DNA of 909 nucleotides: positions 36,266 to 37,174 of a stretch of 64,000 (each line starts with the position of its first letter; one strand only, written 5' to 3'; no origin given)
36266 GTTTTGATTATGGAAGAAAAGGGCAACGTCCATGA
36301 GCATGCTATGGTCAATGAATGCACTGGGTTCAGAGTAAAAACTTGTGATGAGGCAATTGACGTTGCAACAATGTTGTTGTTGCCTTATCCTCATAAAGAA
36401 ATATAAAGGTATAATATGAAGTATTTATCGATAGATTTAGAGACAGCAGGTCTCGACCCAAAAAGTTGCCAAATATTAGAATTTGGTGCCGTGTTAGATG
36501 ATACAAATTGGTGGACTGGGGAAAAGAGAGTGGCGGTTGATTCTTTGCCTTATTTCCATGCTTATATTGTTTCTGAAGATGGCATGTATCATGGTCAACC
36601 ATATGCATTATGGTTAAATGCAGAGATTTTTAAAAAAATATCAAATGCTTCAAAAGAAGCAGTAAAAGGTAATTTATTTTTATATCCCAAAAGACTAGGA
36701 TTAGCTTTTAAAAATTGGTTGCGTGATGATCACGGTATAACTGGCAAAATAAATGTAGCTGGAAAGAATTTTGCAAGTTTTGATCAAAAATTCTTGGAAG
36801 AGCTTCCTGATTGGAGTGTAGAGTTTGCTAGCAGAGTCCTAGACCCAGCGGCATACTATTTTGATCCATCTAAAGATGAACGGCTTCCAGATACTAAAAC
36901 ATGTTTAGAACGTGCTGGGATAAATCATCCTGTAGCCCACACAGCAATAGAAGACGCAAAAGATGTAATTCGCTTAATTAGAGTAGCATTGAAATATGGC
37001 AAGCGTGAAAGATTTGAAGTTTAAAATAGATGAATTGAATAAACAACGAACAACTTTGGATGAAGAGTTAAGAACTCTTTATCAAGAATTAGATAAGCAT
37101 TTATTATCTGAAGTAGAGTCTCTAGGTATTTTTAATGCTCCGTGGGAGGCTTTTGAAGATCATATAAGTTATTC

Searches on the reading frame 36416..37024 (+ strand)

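Call 8: search_protein_families(library=pfam, proteins=[window:36416-37024:+], max_evalue=0.01)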
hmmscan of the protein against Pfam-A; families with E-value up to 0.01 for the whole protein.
window:36416-37024:+ (202 aa): 2 families
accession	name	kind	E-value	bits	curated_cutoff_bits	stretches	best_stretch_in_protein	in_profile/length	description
PF00929.31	RNase_T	-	0.00013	23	24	0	5-33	2-31/164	Exonuclease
PF16473.11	Rv2179c-like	-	0.00026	21.2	27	1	3-188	2-173/177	3'-5' exoribonuclease Rv2179c-like domain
